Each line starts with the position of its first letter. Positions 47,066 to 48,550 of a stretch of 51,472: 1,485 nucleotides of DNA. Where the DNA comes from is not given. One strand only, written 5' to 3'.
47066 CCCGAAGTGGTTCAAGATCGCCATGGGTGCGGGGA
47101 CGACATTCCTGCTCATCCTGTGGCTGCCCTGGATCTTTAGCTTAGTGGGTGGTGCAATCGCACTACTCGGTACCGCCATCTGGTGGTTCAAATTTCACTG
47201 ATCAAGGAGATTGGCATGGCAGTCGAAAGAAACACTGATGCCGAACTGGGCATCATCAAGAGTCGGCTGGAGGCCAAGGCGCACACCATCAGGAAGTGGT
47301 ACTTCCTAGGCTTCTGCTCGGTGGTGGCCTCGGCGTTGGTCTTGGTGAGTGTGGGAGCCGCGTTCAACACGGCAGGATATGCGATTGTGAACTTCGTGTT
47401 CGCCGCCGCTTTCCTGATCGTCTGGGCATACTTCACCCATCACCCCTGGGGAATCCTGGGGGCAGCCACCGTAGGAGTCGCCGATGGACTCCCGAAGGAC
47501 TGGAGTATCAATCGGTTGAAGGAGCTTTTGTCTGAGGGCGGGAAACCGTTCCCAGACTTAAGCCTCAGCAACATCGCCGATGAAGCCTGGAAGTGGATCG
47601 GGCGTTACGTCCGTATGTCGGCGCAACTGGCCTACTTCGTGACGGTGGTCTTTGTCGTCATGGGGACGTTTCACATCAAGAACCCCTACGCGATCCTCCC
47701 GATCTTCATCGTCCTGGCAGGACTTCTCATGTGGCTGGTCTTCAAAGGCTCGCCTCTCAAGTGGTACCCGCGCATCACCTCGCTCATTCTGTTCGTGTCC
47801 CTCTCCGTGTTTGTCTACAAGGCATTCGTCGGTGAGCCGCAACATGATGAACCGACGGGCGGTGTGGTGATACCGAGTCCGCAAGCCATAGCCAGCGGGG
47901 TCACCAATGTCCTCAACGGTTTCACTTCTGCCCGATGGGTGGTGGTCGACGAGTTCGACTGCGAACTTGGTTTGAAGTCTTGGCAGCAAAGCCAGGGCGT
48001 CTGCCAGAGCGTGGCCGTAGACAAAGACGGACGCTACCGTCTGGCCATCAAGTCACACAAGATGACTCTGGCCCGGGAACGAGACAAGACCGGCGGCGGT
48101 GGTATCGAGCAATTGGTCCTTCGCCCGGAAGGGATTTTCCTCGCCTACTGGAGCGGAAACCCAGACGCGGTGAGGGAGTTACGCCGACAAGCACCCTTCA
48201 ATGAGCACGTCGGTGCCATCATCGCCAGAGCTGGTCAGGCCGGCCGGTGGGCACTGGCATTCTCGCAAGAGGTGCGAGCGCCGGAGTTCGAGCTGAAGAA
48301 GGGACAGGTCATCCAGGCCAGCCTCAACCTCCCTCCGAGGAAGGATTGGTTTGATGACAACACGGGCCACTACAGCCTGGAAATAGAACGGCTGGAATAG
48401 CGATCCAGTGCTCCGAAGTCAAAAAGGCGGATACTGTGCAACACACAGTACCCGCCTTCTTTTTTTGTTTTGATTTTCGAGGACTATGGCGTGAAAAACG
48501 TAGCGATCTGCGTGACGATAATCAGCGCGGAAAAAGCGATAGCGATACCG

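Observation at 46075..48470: Self-contained plus-strand two-gene cassette of unknown function between the PaaX-like gene and the pilin array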

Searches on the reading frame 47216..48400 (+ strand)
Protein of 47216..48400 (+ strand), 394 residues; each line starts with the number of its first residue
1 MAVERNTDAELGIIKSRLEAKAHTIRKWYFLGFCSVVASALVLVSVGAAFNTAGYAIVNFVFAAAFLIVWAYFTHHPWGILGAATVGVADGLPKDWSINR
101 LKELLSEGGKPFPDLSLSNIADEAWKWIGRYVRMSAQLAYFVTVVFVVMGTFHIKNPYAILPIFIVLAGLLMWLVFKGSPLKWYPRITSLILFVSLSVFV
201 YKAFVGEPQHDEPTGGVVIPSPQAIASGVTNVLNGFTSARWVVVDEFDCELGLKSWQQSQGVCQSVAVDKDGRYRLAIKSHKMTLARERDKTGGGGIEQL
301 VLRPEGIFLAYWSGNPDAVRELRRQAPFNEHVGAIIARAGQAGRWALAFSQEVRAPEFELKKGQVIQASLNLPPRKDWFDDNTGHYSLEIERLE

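Call 8: search_protein_families(library=pfam, proteins=[window:47216-48400:+], max_evalue=1)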
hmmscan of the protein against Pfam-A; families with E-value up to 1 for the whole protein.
window:47216-48400:+ (394 aa): 0 families

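Call 9: search_protein_families(library=ncbifam, proteins=[window:47216-48400:+], max_evalue=1)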
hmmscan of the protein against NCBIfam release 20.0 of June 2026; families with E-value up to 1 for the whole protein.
window:47216-48400:+ (394 aa): 1 family
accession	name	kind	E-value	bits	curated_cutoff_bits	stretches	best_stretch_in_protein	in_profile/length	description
NF007833.0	PRK10545.1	equivalog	0.011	14.9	367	1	21-59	235-273/289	excinuclease Cho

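Call 10: search_protein_families(library=phrogs, proteins=[window:47216-48400:+], max_evalue=1)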
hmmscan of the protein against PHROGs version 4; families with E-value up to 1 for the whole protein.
window:47216-48400:+ (394 aa): 1 family
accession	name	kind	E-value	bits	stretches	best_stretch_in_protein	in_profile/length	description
phrog_29105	-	unknown function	0.28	12.2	1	129-147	16-34/40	-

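Call 11: search_protein_families(library=padloc, proteins=[window:47216-48400:+], max_evalue=1)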
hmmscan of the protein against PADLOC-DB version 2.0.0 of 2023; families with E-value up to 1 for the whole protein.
window:47216-48400:+ (394 aa): 0 families

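Call 13: find_homologous_proteins(query=window:47216-48400:+, max_evalue=0.01)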
Query window:47216-48400:+ (394 aa): 2 proteins with E <= 0.01 among 8000 candidates.
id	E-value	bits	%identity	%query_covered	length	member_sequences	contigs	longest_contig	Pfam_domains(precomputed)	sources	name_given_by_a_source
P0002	5.0e-266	900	100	100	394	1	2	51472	-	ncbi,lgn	-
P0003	4.2e-96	340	73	60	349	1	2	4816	-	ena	-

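Call 14: find_encoding_contigs(protein=P0003, flank=10000)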
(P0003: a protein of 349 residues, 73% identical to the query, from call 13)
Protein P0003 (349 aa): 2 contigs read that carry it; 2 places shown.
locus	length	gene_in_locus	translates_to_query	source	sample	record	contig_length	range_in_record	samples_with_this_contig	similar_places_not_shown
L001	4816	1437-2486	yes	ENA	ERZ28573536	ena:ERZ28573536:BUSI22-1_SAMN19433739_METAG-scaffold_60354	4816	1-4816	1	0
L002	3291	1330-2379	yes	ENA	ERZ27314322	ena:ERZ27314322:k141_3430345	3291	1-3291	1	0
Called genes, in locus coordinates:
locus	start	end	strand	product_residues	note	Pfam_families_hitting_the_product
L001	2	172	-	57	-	?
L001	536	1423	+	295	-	-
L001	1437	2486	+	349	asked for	-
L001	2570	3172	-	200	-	PF18895:T4SS_pilin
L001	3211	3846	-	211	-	PF18895:T4SS_pilin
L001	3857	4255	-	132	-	PF18895:T4SS_pilin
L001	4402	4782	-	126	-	PF18895:T4SS_pilin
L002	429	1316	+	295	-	-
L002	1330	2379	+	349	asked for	-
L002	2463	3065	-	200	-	PF18895:T4SS_pilin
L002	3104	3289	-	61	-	?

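Call 32: search_protein_representatives(protein=window:47216-48400:+)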
Query: 394 residues. Proteins with E-value up to 0.001 (for the whole library): 42; up to 1e-10: 25; up to 1e-30: 10. The best 42 are listed.
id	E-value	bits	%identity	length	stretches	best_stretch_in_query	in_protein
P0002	1.6e-266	900.0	100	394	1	1-394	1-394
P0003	1.3e-96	340.4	79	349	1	158-394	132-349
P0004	5.0e-57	210.1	36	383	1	3-374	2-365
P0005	7.3e-43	163.5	44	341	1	1-207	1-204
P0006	2.1e-42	161.9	36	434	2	25-212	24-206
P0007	8.2e-40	153.4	42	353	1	3-209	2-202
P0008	4.4e-37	144.4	39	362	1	9-211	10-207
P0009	9.2e-35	136.8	36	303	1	3-206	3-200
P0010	4.8e-32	127.9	45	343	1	27-204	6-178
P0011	1.8e-31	126.0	40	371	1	28-212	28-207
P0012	1.7e-29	119.4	30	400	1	22-393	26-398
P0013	1.7e-24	103.0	35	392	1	25-233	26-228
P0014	7.5e-24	100.9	36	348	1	25-216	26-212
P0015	1.1e-21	93.8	35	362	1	25-207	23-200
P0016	1.0e-16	77.4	33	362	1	27-204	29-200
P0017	2.4e-16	76.1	31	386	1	23-204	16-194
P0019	3.0e-14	69.3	32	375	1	9-393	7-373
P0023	1.5e-11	60.3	33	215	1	222-392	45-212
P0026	8.5e-11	57.9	26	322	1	31-207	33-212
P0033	5.1e-07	45.4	25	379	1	31-214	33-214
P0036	3.0e-05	39.6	37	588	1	25-205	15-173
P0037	5.7e-05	38.7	35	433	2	132-206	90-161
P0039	2.3e-04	36.7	25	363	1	28-379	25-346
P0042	4.6e-04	35.7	35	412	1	26-206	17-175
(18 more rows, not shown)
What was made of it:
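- Tried and rejected: The exhaustive HMMER search was needed to find the family (call 32).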

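Call 35: find_homologous_proteins(query=A1, max_evalue=0.001)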
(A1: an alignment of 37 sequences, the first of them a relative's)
Query A1 (37 sequences) (394 aa, profile of the alignment): 3 proteins with E <= 0.001 among 8000 candidates.
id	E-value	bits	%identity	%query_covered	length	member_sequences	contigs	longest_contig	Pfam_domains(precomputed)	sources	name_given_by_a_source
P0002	1.0e-88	316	100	100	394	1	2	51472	-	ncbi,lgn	-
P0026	1.0e-69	254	25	46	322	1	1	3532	-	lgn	-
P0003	7.3e-47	178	73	60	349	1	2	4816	-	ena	-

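Call 37: find_encoding_contigs(protein=P0026, flank=10000)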
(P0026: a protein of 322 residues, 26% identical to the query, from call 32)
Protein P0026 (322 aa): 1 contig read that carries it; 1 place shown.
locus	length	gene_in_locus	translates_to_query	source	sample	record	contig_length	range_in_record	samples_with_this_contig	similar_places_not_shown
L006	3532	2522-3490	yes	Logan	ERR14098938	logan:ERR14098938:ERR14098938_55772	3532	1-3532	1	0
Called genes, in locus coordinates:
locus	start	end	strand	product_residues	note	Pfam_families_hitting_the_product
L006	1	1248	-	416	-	?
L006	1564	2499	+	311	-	-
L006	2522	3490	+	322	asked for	-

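Call 50: predict_structure(alignment_id=A3)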
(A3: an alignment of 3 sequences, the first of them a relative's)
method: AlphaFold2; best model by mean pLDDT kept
length: 394 residues; sequences in the alignment: 3
mean_pLDDT: 39.1   pTM: 0.28
mean pLDDT of the five models: 39.1, 35.3, 34.8, 34.1, 31.8
residues with pLDDT >= 90: 0; 70-90: 1; 50-70: 84; < 50: 309
segments of 3 or more residues with pLDDT < 50: 1-14, 32-34, 40-65, 67-72, 74-84, 135-137, 147-163, 175-191, 193-394
pLDDT, mean of each block of 10 residues (from residue 1): 39 47 52 50 44 41 47 46 51 60 61 54 55 50 48 43 50 47 46 46 35 27 30 25 24 24 29 28 28 32 30 35 33 26 26 28 28 35 31 24
secondary structure, 60 per line:
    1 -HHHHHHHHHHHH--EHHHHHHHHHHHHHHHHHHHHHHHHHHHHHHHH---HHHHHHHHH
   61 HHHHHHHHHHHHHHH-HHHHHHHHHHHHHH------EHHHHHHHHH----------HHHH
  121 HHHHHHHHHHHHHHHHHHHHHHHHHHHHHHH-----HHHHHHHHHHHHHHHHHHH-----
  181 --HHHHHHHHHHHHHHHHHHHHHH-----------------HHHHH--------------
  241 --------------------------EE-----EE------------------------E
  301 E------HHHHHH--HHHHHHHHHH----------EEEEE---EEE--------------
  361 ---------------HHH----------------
elements in order: H2-13 H17-48 H52-75 H77-90 H98-106 H117-151 H157-175 H183-204 H222-226 H308-313 H316-325 E336-340 E344-346
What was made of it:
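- On PA-IL/LecA lectin (PF07828): A fold comparison was not possible because the model had pLDDT 39 (call 50).
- Tried and rejected: Gene 2 with a 3-sequence alignment gave pLDDT 39 (call 50).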

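Call 77: search_protein_families(library=pfam, proteins=[L001:536-1420:+, L006:1564-2496:+, P0005, P0008, P0013, P0036, P0037, P0042], max_evalue=0.1)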
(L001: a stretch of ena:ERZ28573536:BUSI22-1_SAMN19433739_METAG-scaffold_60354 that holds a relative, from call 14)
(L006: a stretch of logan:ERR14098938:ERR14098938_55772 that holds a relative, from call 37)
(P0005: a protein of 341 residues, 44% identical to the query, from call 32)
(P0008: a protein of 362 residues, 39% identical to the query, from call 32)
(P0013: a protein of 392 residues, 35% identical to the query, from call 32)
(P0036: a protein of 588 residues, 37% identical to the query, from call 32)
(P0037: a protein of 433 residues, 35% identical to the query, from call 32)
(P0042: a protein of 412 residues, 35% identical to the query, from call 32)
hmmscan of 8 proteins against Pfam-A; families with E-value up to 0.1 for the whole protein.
L001:536-1420:+ (295 aa): 0 families

L006:1564-2496:+ (311 aa): 0 families

P0005 (341 aa): 0 families

P0008 (362 aa): 1 family
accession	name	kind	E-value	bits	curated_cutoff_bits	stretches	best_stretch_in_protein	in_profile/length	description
PF13567.11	DUF4131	-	0.0072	16.5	31.6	1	157-213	3-61/165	Domain of unknown function (DUF4131)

P0013 (392 aa): 0 families

P0036 (588 aa): 18 families
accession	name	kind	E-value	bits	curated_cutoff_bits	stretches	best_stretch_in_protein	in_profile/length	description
PF00515.34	TPR_1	-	2.8e-33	112.8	27.8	5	473-504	2-33/34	Tetratricopeptide repeat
PF07719.23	TPR_2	-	8.4e-26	88.4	27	2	474-504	3-33/34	Tetratricopeptide repeat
PF13414.12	TPR_11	-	1.1e-23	83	26.8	4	479-517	1-39/42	TPR repeat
PF13181.12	TPR_8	-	1.7e-20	71.8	25.7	2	473-504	2-33/34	Tetratricopeptide repeat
PF13431.12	TPR_17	-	1.6e-19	68.9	24.4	2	495-527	2-34/34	Tetratricopeptide repeat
PF13371.12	TPR_9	-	1.5e-18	67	35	2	433-472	24-63/73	Tetratricopeptide repeat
PF13432.12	TPR_16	-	4.7e-14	52.9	32.7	1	478-534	3-59/65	Tetratricopeptide repeat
PF13428.12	TPR_14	-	1.6e-06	28.7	23.5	0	478-513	7-42/44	Tetratricopeptide repeat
PF25575.1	TPR_BSK1_C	-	2.7e-06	27.7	42.2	0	437-468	41-72/118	Serine/threonine-protein kinase BSK1-like, TPR repeats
PF14559.12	TPR_19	-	1.9e-05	25.4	25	0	485-527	4-46/68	Tetratricopeptide repeat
PF13424.12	TPR_12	-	8.2e-05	23.2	30.1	1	475-533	6-72/77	Tetratricopeptide repeat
PF06186.16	DUF992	-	0.00038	20.7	22.7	0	349-370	89-110/143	Protein of unknown function (DUF992)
PF23914.1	TPR_CcmH_CycH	-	0.0013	19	42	0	468-504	46-82/158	Cytochrome c-type biogenesis protein H TPR domain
PF01239.28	PPTA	-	0.0024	18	29.5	0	455-474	2-21/32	Protein prenyltransferase alpha subunit repeat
PF12544.13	LAM_C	-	0.0031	18.1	26.7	0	265-315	32-82/127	Lysine-2,3-aminomutase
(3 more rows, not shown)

P0037 (433 aa): 0 families

P0042 (412 aa): 1 family
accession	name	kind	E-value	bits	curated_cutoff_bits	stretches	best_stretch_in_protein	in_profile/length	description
PF09843.14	DUF2070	-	0.044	12.5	30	1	51-181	72-183/561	Predicted membrane protein (DUF2070)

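Call 90: search_protein_families(library=pfam, alignment_id=A1, max_evalue=0.01)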
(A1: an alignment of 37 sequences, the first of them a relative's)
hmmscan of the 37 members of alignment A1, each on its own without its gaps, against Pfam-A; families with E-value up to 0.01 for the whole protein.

A. member 1, P0002 (394 aa): 0 families

B. families by the number of members that match (of 37 scanned): 3 families
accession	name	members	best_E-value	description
PF10269.14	Tmemb_185A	1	0.0029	Transmembrane Fragile-X-F protein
PF02322.20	Cyt_bd_oxida_II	1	0.0049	Cytochrome bd terminal oxidase subunit II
PF13567.11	DUF4131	1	0.0072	Domain of unknown function (DUF4131)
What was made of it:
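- On TrbL/VirB6 (PF04610) or other T4SS membrane components: None of 37 family members has one at E <= 0.01 (call 90).
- No TrbL/VirB6 or VirB8 Pfam signal was found in any of 37 family members (call 90).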

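Call 91: search_protein_families(library=ncbifam, alignment_id=A1, max_evalue=0.01)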
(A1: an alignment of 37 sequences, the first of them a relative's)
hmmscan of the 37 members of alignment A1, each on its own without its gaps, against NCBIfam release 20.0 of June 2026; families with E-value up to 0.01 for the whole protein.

A. member 1, P0002 (394 aa): 0 families

B. families by the number of members that match (of 37 scanned): 1 family
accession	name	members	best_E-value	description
NF041554.1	SA1362_fam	1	0.0013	SA1362 family protein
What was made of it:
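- On TrbL/VirB6 (PF04610) or other T4SS membrane components: NCBIfam also gave none (calls 9, 91).
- Closest known: Entry-exclusion pairs of conjugative elements. Different: No homology was found (calls 8, 9, 90, 91).
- No homology to VirB6/TrbL, Eex, TraS or YddJ was found in Pfam or NCBIfam (calls 8, 9, 90, 91).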

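Call 101: find_encoding_contigs(protein=P0004, flank=6000, max_places=1)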
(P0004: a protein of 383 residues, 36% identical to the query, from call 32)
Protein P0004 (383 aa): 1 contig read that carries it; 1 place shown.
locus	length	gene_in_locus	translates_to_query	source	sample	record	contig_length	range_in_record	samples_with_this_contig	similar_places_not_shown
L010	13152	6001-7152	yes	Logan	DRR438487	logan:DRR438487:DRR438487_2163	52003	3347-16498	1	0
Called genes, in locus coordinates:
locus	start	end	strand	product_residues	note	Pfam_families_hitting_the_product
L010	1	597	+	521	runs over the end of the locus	PF01676:Metalloenzyme, PF06415:iPGM_N, PF08665:PglZ (faint)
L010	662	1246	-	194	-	PF00574:CLP_protease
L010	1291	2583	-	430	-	PF05697:Trigger_N, PF00254:FKBP_C, PF05698:Trigger_C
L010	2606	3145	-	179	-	PF00719:Pyrophosphatase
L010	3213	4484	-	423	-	PF08529:NusA_N, PF00575:S1, PF13184:KH_NusA_1st, PF26594:KH_NusA_2nd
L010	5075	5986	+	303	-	-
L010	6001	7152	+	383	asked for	-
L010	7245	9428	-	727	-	PF18895:T4SS_pilin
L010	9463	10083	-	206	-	PF18895:T4SS_pilin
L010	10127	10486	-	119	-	PF18895:T4SS_pilin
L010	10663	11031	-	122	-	PF18895:T4SS_pilin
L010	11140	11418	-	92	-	PF04956:TrbC (weak), PF18895:T4SS_pilin (weak)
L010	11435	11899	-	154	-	-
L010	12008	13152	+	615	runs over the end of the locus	PF13231:PMT_2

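Call 102: find_encoding_contigs(protein=P0039, flank=6000, max_places=2)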
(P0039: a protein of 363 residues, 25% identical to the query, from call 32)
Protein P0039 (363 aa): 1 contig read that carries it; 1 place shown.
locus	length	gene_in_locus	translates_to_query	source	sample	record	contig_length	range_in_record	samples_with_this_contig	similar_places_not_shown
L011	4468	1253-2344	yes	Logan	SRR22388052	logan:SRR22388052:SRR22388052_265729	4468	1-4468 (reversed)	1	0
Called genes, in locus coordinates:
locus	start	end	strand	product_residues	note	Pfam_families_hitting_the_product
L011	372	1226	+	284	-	-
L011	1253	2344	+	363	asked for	-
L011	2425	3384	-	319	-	PF18895:T4SS_pilin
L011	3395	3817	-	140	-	PF18895:T4SS_pilin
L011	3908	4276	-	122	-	PF18895:T4SS_pilin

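Call 103: find_encoding_contigs(protein=P0005, flank=6000, max_places=2)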
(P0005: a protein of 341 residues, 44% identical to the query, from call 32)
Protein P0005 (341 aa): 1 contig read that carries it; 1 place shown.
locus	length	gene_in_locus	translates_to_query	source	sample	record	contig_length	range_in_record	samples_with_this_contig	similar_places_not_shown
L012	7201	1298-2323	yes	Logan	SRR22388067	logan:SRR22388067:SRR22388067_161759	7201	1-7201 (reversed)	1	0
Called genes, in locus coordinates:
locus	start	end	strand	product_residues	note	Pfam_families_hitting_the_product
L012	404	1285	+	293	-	-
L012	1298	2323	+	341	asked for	-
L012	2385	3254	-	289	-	PF18895:T4SS_pilin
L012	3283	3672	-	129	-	PF18895:T4SS_pilin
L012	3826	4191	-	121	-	PF18895:T4SS_pilin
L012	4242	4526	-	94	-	PF04956:TrbC (weak), PF18895:T4SS_pilin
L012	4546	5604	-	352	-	PF18895:T4SS_pilin (faint), PF01464:SLT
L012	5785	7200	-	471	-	?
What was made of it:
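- One array includes an SLT (VirB1-like) protein (call 103).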

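Call 104: find_encoding_contigs(protein=P0019, flank=6000, max_places=2)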
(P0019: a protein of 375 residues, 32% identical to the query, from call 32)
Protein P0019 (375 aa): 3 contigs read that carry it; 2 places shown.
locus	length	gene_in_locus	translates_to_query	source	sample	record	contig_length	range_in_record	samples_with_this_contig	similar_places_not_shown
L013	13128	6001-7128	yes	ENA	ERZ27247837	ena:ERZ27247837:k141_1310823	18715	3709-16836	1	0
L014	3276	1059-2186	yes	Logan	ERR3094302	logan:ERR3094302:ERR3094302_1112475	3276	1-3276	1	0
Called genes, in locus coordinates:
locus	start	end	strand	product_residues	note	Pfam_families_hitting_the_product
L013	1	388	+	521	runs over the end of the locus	PF01676:Metalloenzyme, PF06415:iPGM_N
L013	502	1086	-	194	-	PF00574:CLP_protease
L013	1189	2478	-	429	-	PF05697:Trigger_N, PF00254:FKBP_C, PF05698:Trigger_C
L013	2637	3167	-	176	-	PF00719:Pyrophosphatase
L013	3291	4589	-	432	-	PF08529:NusA_N, PF00013:KH_1 (faint), PF00575:S1 (weak), PF13184:KH_NusA_1st, PF26594:KH_NusA_2nd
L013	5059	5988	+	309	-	-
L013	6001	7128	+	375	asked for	-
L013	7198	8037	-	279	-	PF18895:T4SS_pilin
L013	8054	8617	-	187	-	PF18895:T4SS_pilin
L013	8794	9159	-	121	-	PF18895:T4SS_pilin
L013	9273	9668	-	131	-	PF04956:TrbC (weak), PF18895:T4SS_pilin (weak)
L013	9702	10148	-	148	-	-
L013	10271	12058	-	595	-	PF00009:GTP_EFTU, PF01926:MMR_HSR1 (weak), PF22042:EF-G_D2, PF03144:GTP_EFTU_D2, PF00679:EFG_C, PF21018:BipA_C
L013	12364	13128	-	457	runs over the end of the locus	PF01547:SBP_bac_1, PF13416:SBP_bac_8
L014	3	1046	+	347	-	?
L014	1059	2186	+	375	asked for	-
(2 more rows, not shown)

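Call 110: find_encoding_contigs(protein=P0017, flank=6000, max_places=1)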
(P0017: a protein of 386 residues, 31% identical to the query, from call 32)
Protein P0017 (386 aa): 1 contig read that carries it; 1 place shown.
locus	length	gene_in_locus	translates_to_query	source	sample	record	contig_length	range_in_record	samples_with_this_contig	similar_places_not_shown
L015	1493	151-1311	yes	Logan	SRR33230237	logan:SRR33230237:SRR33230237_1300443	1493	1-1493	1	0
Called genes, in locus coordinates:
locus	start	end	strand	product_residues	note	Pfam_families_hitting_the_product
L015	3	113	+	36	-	?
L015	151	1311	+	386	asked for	-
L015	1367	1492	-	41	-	?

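Call 111: find_encoding_contigs(protein=P0023, flank=6000, max_places=1)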
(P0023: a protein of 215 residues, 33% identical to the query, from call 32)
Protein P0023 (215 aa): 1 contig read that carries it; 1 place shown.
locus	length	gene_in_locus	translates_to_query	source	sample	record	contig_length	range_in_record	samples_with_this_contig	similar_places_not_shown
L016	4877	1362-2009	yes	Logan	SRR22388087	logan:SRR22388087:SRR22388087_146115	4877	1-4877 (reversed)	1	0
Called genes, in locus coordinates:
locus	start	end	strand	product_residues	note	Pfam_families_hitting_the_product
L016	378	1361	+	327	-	PF01145:Band_7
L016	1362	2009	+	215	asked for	-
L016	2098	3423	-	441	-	PF18895:T4SS_pilin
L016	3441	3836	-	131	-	PF18895:T4SS_pilin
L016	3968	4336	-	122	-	PF18895:T4SS_pilin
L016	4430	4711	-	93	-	PF04956:TrbC (weak), PF18895:T4SS_pilin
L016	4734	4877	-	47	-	?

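Call 112: find_encoding_contigs(protein=P0033, flank=6000, max_places=1)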
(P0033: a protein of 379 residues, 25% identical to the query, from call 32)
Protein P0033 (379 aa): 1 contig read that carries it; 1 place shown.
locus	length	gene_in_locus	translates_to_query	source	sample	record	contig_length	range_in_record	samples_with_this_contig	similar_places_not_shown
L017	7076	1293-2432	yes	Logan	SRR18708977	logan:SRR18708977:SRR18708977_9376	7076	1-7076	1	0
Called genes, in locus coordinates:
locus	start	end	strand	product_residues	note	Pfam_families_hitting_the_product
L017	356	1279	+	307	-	-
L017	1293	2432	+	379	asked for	-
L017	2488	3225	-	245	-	PF18895:T4SS_pilin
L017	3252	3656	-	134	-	PF18895:T4SS_pilin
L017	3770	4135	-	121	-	PF18895:T4SS_pilin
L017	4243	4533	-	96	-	PF18895:T4SS_pilin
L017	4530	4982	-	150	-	PF18895:T4SS_pilin (weak)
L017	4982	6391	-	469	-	PF13416:SBP_bac_8, PF01547:SBP_bac_1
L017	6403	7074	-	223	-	?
